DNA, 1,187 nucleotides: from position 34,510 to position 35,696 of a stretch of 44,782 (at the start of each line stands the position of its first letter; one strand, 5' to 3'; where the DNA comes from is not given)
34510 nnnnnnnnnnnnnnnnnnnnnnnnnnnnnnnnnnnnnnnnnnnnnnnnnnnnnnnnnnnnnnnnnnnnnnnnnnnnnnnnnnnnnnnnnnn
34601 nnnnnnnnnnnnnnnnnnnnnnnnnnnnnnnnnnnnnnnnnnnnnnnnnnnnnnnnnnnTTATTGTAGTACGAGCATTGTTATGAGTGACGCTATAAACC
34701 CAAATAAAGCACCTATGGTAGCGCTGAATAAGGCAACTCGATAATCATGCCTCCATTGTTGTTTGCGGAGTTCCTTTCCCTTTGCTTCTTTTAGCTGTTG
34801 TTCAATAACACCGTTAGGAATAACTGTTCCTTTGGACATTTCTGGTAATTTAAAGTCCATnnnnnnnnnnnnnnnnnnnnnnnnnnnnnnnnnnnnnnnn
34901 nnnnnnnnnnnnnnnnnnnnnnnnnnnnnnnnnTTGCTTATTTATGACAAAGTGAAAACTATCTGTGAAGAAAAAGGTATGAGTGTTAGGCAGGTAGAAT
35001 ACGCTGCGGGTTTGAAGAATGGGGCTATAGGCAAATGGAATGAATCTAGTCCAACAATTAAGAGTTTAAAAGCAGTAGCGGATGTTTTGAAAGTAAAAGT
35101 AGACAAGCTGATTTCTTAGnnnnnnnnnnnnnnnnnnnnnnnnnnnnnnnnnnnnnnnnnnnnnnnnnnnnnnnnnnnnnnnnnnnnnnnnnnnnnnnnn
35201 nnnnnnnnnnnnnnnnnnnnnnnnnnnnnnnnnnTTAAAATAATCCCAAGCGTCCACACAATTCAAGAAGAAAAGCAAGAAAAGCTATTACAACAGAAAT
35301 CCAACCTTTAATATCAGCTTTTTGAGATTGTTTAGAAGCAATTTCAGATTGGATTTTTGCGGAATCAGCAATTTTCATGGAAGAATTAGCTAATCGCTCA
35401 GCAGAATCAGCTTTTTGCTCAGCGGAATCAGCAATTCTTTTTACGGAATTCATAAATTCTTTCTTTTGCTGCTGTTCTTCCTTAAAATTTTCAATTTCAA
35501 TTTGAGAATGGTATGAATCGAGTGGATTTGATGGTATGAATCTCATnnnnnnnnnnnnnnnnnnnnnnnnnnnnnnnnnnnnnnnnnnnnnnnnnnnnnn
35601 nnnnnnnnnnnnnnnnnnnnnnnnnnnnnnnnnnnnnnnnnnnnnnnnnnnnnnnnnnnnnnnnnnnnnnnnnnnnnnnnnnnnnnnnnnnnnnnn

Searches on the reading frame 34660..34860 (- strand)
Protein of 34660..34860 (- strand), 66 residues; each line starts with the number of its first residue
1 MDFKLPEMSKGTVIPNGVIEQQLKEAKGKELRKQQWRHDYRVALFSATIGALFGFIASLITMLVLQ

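Call 7: search_protein_families(library=pfam, proteins=[window:34660-34860:-], max_evalue=0.01)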
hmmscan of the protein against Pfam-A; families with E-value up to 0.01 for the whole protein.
window:34660-34860:- (66 aa): 0 families

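Call 20: search_protein_families(library=phrogs, proteins=[window:34660-34860:-], max_evalue=0.01)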
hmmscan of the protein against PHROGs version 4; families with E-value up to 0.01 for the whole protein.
window:34660-34860:- (66 aa): 0 families

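Call 40: search_protein_families(library=ncbifam, proteins=[window:34660-34860:-], max_evalue=0.05)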
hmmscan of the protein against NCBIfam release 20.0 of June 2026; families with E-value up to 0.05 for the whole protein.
window:34660-34860:- (66 aa): 1 family
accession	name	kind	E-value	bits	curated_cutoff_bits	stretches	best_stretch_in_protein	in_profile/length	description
NF008339.0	PRK11125.1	equivalog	0.045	12.4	595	1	14-48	365-398/487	ammonia-forming cytochrome c nitrite reductase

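Call 74: search_protein_families(library=pfam, proteins=[window:34663-34860:-], max_evalue=1)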
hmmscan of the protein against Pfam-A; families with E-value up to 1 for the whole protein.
seq(66 aa): 0 families

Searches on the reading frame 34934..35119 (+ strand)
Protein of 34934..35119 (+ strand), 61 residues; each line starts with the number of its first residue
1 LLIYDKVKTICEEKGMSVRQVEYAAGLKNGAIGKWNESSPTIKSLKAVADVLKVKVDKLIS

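Call 7: search_protein_families(library=pfam, proteins=[window:34934-35119:+], max_evalue=0.01)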
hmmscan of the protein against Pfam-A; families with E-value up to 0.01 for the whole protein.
window:34934-35119:+ (61 aa): 2 families
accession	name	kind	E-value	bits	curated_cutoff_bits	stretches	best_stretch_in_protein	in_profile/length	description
PF01381.28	HTH_3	-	5.9e-05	23.5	23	1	8-59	2-55/55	Helix-turn-helix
PF13443.12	HTH_26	-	0.00092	19.8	22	1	7-59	2-57/63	Cro/C1-type HTH DNA-binding domain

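Call 20: search_protein_families(library=phrogs, proteins=[window:34934-35119:+], max_evalue=0.01)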
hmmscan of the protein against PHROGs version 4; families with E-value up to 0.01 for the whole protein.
window:34934-35119:+ (61 aa): 7 families
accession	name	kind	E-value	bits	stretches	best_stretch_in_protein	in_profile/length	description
phrog_8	-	transcription regulation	3.6e-09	37.5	1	1-57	75-133/346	transcriptional regulator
phrog_18248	-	transcription regulation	9.4e-08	32.5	1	1-60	1-60/264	transcriptional regulator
phrog_3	-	transcription regulation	0.0001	23.2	1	1-60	87-146/430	transcriptional repressor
phrog_1373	-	transcription regulation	0.00026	22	1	5-59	66-122/166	transcriptional regulator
phrog_4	-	transcription regulation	0.00042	20.4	1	3-60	137-192/400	transcriptional repressor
phrog_7241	-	transcription regulation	0.00071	20.6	1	7-60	66-121/122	transcriptional regulator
phrog_4779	-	transcription regulation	0.0036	18.8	1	5-53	5-57/98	transcriptional regulator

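Call 40: search_protein_families(library=ncbifam, proteins=[window:34934-35119:+], max_evalue=0.05)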
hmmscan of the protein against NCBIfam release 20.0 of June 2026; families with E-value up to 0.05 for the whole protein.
window:34934-35119:+ (61 aa): 3 families
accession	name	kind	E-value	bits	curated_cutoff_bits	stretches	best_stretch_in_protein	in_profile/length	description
NF041951.1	phage_RstR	subfamily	1.7e-05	25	80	1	1-60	1-62/108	RstR family transcriptional repressor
NF007408.0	PRK09943.1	equivalog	0.01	15.4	211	1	6-58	11-65/185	HTH-type transcriptional regulator PuuR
NF048000.1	ECH1013_TF_S24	equivalog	0.044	13.6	300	0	37-61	40-64/204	ECH_1013 family putative transcriptional regulator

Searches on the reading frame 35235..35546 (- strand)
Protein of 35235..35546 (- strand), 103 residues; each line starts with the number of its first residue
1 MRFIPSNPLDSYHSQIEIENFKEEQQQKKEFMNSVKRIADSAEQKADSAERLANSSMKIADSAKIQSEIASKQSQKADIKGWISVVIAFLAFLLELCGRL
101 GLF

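Call 7: search_protein_families(library=pfam, proteins=[window:35235-35546:-], max_evalue=0.01)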
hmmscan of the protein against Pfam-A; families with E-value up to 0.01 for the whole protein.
window:35235-35546:- (103 aa): 2 families
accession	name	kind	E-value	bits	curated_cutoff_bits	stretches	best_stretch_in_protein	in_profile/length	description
PF11839.13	Alanine_zipper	-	0.0046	17.6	23.1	1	26-74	11-59/69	Alanine-zipper, major outer membrane lipoprotein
PF07407.17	Seadorna_VP6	-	0.0055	16.3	27.2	1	22-92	96-164/399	Seadornavirus VP6 protein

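Call 20: search_protein_families(library=phrogs, proteins=[window:35235-35546:-], max_evalue=0.01)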
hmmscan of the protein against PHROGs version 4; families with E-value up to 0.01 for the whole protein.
window:35235-35546:- (103 aa): 2 families
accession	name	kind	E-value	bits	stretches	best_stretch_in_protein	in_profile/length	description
phrog_32192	-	unknown function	2.1e-11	44.8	1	36-92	48-104/125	-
phrog_38724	-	unknown function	0.002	18.8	1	26-100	135-205/307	-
